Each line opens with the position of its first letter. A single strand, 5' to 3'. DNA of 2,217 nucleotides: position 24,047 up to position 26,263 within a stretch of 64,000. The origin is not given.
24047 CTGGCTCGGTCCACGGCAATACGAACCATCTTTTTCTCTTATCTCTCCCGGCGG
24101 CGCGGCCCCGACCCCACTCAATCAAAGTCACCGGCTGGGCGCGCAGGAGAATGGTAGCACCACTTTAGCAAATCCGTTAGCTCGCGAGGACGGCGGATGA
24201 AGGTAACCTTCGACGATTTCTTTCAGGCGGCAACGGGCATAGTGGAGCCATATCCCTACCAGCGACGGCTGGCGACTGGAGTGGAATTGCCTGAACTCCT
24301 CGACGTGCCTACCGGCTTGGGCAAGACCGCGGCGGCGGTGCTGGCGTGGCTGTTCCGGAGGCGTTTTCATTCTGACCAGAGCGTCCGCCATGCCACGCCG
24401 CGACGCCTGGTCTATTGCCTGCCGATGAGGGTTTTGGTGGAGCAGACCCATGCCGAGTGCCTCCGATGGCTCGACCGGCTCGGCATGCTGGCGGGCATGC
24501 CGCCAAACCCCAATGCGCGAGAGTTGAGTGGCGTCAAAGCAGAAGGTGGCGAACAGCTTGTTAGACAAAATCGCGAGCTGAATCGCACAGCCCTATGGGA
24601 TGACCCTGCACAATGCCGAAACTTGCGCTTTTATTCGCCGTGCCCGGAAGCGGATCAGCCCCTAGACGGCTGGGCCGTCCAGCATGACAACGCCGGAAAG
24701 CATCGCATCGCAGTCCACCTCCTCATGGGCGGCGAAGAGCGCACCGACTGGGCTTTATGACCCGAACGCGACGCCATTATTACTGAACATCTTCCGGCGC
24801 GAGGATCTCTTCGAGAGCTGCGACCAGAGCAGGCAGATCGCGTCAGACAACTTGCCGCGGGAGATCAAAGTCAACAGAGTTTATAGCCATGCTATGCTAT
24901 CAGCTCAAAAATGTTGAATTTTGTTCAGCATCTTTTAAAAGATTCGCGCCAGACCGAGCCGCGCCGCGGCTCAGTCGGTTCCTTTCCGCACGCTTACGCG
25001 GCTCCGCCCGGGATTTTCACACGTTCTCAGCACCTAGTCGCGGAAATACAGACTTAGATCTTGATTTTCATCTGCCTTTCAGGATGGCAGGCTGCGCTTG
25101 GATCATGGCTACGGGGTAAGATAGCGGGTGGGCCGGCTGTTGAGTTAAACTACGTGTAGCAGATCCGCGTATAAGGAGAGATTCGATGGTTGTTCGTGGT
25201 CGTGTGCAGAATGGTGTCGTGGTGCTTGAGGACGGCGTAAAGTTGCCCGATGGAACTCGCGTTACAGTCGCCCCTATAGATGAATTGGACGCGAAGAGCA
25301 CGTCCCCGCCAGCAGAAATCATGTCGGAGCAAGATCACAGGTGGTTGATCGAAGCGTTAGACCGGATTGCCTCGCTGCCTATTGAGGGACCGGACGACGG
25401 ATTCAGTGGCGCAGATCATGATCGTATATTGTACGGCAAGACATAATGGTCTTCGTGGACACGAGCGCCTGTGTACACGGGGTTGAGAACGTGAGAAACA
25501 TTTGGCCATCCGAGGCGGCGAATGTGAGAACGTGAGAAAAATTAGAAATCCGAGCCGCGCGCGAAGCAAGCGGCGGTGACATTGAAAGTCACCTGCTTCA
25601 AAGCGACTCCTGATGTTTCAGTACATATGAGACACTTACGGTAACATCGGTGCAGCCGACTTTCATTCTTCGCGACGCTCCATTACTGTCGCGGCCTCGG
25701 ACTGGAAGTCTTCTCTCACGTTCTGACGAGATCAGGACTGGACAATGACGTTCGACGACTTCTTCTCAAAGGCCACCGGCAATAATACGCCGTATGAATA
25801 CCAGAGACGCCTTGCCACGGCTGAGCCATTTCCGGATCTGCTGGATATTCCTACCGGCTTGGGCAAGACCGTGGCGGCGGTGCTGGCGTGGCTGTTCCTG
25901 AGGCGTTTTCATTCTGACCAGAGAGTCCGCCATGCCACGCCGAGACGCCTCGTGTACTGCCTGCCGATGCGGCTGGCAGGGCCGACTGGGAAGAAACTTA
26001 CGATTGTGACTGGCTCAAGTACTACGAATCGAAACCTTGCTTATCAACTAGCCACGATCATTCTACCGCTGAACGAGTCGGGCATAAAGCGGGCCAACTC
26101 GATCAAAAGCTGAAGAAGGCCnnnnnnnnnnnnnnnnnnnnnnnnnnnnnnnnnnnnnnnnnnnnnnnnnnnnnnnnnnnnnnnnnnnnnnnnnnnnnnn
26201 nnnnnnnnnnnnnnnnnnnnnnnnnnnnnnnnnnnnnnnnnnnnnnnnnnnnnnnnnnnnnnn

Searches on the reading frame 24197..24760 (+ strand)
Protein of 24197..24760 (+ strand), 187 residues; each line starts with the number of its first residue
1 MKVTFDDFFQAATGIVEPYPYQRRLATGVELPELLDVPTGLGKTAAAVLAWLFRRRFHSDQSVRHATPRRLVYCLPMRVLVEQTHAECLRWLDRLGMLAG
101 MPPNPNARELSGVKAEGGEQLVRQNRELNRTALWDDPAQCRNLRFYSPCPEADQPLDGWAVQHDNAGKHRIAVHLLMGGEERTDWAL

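Call 11: search_protein_families(library=ncbifam, proteins=[window:24197-24760:+], max_evalue=0.01)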
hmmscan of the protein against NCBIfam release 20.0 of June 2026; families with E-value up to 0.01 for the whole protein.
window:24197-24760:+ (187 aa): 3 families
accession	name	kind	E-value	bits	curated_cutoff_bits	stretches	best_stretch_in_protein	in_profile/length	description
TIGR02621.3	cas3_GSU0051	exception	4.1e-37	128.5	400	1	5-186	2-126/854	type I-G CRISPR-associated helicase/endonuclease Cas3g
TIGR04121.1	DEXH_lig_assoc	equivalog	9.5e-05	20.3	850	1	16-95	12-89/804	ligase-associated DNA damage response DEXH box helicase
TIGR01587.1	cas3_core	equivalog_domain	0.0068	15.6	102.45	1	35-89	4-50/358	CRISPR-associated helicase Cas3'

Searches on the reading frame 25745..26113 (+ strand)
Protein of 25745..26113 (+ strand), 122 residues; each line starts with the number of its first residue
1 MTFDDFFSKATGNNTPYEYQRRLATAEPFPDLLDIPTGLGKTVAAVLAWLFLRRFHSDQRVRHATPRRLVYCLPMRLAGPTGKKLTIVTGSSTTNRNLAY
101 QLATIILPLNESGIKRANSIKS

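Call 11: search_protein_families(library=ncbifam, proteins=[window:25745-26113:+], max_evalue=0.01)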
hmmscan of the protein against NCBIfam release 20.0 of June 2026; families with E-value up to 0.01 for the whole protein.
window:25745-26113:+ (122 aa): 2 families
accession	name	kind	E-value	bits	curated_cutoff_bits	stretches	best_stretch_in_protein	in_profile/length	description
TIGR02621.3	cas3_GSU0051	exception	2.7e-25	89.3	400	1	2-77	1-77/854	type I-G CRISPR-associated helicase/endonuclease Cas3g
TIGR04121.1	DEXH_lig_assoc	equivalog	0.0022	15.8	850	1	3-76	3-72/804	ligase-associated DNA damage response DEXH box helicase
